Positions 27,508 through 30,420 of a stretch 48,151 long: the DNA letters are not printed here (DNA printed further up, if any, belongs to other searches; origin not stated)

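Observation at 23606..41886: Sigma-54-gated cluster combining a chemosensory arm, an HD-GYP output and four kinases, with four different putative O2/NO/CO-sensing module types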

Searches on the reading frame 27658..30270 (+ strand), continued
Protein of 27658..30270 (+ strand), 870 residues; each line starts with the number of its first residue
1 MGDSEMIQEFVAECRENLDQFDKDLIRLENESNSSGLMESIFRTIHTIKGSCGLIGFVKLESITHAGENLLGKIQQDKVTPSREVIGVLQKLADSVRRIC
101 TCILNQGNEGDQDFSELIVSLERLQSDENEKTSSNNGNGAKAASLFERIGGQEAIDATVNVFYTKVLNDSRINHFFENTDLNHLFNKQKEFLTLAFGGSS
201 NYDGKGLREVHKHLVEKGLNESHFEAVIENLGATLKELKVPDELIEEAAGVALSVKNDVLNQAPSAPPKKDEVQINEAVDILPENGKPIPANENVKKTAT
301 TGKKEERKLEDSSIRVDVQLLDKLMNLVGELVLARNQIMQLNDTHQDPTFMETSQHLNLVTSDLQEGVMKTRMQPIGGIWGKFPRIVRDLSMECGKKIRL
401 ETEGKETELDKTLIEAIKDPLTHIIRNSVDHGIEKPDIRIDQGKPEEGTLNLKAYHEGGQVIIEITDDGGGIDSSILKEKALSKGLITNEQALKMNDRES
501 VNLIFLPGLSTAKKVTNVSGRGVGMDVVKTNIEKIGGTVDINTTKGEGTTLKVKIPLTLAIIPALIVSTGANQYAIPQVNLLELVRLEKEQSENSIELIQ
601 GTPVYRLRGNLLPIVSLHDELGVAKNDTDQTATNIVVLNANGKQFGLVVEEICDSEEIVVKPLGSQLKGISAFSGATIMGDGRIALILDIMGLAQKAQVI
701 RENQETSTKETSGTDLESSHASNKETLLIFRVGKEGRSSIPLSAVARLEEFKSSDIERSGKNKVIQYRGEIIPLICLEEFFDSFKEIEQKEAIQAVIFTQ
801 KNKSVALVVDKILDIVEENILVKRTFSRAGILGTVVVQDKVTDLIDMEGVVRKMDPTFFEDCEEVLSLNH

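Call 39: find_encoding_contigs(protein=P0006, flank=10000, max_places=1)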
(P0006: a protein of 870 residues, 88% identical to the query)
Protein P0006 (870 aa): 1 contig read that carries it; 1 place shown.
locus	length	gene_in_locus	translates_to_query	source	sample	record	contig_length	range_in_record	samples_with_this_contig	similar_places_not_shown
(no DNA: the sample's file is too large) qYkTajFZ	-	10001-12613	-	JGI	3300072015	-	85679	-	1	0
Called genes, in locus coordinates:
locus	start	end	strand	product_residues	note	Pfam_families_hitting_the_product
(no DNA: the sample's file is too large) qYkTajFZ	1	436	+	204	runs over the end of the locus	PF04509:CheC (weak), PF13690:CheX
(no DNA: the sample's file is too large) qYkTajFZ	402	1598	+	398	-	PF00512:HisKA, PF13581:HATPase_c_2 (faint), PF02518:HATPase_c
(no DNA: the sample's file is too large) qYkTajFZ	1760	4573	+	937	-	PF00675:Peptidase_M16, PF05193:Peptidase_M16_C, PF16187:Peptidase_M16_M, PF05193:Peptidase_M16_C, PF22456:PqqF-like_C_4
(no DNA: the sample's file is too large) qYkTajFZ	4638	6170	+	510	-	PF03109:ABC1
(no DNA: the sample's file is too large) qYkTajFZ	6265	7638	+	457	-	PF00072:Response_reg, PF00158:Sigma54_activat, PF14532:Sigma54_activ_2, PF07724:AAA_2 (weak), PF07728:AAA_5, PF25601:AAA_lid_14, PF02954:HTH_8 (weak)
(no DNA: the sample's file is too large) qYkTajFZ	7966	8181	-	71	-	-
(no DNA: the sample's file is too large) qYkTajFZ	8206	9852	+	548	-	PF13188:PAS_8 (faint), PF13426:PAS_9 (faint), PF00015:MCPsignal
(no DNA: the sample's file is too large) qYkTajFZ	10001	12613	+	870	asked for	PF01627:Hpt, PF01152:Bac_globin, PF02895:H-kinase_dim, PF02518:HATPase_c, PF01584:CheW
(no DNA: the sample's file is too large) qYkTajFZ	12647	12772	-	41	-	-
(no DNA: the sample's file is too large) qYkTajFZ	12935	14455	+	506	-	PF00072:Response_reg, PF13487:HD_5, PF01966:HD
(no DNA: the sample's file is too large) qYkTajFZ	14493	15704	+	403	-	PF00072:Response_reg, PF00512:HisKA, PF02518:HATPase_c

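Call 40: find_encoding_contigs(protein=P0009, flank=10000, max_places=1)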
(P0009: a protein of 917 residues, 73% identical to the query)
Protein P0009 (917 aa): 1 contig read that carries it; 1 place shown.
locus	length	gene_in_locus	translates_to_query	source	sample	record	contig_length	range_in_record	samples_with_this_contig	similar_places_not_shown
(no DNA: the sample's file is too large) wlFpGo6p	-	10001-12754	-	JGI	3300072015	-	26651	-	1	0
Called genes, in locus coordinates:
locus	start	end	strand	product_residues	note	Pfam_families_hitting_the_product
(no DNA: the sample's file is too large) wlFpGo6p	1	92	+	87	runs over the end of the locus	-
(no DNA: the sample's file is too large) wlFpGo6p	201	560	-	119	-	-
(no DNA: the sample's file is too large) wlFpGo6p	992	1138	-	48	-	-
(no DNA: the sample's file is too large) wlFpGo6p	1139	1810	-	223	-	PF13365:Trypsin_2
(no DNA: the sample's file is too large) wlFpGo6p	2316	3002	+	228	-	PF07813:LTXXQ (weak)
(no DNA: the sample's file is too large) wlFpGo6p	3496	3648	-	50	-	-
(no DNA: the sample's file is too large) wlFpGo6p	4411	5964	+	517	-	PF00512:HisKA, PF02518:HATPase_c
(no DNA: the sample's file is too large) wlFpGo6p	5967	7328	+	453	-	PF00072:Response_reg, PF00158:Sigma54_activat, PF14532:Sigma54_activ_2, PF07724:AAA_2 (weak), PF07728:AAA_5 (weak), PF25601:AAA_lid_14, PF02954:HTH_8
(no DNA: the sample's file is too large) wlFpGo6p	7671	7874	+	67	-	-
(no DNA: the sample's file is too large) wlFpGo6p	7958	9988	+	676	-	PF13188:PAS_8 (faint), PF13596:PAS_10 (faint), PF13426:PAS_9 (faint), PF00015:MCPsignal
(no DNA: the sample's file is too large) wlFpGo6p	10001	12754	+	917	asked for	PF01627:Hpt, PF01152:Bac_globin, PF02895:H-kinase_dim, PF02518:HATPase_c, PF01584:CheW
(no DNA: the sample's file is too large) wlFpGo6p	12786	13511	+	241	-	PF09335:VTT_dom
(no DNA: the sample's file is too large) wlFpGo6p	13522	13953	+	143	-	PF01584:CheW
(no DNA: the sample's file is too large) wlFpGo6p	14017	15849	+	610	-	PF00072:Response_reg, PF00512:HisKA, PF02518:HATPase_c, PF00072:Response_reg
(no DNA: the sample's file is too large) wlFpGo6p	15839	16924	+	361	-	PF00072:Response_reg, PF13487:HD_5, PF01966:HD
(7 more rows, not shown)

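Call 41: find_encoding_contigs(protein=P0011, flank=10000, max_places=1)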
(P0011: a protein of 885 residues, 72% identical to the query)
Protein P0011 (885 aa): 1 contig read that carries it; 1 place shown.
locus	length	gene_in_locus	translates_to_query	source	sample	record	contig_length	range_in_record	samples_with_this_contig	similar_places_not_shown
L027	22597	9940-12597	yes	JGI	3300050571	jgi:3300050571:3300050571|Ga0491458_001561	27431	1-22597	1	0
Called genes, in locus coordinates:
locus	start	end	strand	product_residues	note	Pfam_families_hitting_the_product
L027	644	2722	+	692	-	PF13188:PAS_8 (faint), PF00989:PAS, PF13426:PAS_9, PF00989:PAS, PF08447:PAS_3, PF13426:PAS_9, PF00512:HisKA, PF02518:HATPase_c, +3 more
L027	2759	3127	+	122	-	PF00072:Response_reg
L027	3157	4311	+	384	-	PF00158:Sigma54_activat, PF01078:Mg_chelatase (faint), PF14532:Sigma54_activ_2, PF00004:AAA (weak), PF07724:AAA_2 (faint), PF07728:AAA_5 (weak), PF25601:AAA_lid_14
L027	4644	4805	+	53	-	-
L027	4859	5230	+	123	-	PF00072:Response_reg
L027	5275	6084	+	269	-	PF00512:HisKA, PF02518:HATPase_c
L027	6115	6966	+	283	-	PF13487:HD_5, PF01966:HD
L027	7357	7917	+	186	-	-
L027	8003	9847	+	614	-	PF00015:MCPsignal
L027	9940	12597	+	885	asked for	PF01627:Hpt, PF01152:Bac_globin, PF02895:H-kinase_dim, PF02518:HATPase_c, PF01584:CheW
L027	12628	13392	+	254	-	PF09335:VTT_dom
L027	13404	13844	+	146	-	PF01584:CheW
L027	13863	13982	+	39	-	-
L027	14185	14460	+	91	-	-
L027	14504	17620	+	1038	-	PF21623:HK_sensor_dom_bact, PF00672:HAMP, PF00989:PAS, PF08448:PAS_4, PF13426:PAS_9, PF08447:PAS_3, PF00512:HisKA, PF02518:HATPase_c, +2 more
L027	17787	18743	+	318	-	PF00072:Response_reg, PF00990:GGDEF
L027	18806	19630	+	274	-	PF03705:CheR_N (faint), PF01739:CheR, PF08241:Methyltransf_11 (faint), PF08242:Methyltransf_12 (faint), PF13649:Methyltransf_25 (faint)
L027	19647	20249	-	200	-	PF01973:MptE-like (faint), PF27901:WaaZ_KDO_III (faint)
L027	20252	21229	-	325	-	PF13859:BNR_3 (faint), PF13088:BNR_2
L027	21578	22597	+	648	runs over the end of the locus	PF08448:PAS_4 (faint), PF13188:PAS_8 (faint), PF13596:PAS_10 (faint), PF17643:TssR (faint), PF00015:MCPsignal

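Call 44: list_cluster_members(proteins=[P0001, P0004, P0069, P0118, P0074, P0095, P0014])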
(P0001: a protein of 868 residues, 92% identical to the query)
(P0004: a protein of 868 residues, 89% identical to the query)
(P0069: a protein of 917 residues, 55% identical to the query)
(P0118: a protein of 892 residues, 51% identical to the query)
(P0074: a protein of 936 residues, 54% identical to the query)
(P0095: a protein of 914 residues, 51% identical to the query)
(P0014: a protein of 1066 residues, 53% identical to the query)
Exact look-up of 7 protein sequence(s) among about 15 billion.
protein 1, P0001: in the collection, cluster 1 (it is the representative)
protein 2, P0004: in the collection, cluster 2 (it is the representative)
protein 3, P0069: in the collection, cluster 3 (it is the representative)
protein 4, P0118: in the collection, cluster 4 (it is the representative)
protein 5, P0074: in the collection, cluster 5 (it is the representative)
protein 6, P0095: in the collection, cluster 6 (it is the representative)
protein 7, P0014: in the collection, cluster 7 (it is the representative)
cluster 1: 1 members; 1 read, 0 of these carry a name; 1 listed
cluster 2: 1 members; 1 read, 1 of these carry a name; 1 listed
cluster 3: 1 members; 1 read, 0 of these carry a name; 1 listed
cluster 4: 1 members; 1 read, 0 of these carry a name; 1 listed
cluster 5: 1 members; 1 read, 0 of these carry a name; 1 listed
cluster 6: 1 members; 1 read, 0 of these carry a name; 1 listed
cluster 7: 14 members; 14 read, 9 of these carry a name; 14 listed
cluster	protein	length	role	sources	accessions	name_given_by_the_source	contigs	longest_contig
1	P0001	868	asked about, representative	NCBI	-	-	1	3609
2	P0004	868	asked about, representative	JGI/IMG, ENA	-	two-component system, chemotaxis family, sensor kinase CheA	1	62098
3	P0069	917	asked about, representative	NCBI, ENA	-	-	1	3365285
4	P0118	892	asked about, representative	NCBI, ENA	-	-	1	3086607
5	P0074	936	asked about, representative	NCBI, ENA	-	-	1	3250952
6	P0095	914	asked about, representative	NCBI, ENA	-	-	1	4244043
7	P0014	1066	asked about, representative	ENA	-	-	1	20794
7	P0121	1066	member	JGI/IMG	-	two-component system chemotaxis sensor kinase CheA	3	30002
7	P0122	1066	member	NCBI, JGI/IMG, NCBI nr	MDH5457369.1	MAG: chemotaxis protein CheW [Nitrospinota bacterium] | chemotaxis protein CheW [Nitrospinota bacterium]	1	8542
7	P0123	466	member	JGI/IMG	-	two-component system chemotaxis sensor kinase CheA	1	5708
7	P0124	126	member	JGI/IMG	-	two-component system chemotaxis sensor kinase CheA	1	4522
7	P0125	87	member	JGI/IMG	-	two-component system chemotaxis sensor kinase CheA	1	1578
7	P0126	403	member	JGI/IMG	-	two-component system chemotaxis sensor kinase CheA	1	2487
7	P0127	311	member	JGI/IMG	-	two-component system chemotaxis sensor kinase CheA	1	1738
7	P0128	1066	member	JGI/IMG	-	two-component system chemotaxis sensor kinase CheA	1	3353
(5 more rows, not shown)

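Call 48: find_encoding_contigs(protein=P0030, flank=10000, max_places=1)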
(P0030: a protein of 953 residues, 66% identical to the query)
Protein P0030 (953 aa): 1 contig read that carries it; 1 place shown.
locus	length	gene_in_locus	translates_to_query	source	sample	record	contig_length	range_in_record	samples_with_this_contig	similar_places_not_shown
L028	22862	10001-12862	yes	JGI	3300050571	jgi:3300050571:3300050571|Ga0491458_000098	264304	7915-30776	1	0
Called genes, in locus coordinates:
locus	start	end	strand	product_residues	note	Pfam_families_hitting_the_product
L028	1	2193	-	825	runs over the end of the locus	PF03924:CHASE, PF00512:HisKA, PF02518:HATPase_c, PF00072:Response_reg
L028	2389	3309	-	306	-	PF11563:Protoglobin, PF06146:PsiE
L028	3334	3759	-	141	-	-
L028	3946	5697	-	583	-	PF00664:ABC_membrane, PF00005:ABC_tran, PF02463:SMC_N (faint)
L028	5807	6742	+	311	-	PF01040:UbiA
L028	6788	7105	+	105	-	PF00893:Multi_Drug_Res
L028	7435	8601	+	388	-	PF04055:Radical_SAM, PF19288:CofH_C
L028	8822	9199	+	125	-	PF00072:Response_reg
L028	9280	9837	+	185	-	PF13690:CheX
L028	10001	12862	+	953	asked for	PF01627:Hpt, PF02895:H-kinase_dim, PF02518:HATPase_c, PF01584:CheW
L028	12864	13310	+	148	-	PF01584:CheW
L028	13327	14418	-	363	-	PF00072:Response_reg, PF01339:CheB_methylest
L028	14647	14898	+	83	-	-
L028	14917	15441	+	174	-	PF01842:ACT (faint), PF13291:ACT_4 (faint), PF13740:ACT_6, PF13840:ACT_7 (faint)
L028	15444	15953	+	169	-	PF01327:Pep_deformylase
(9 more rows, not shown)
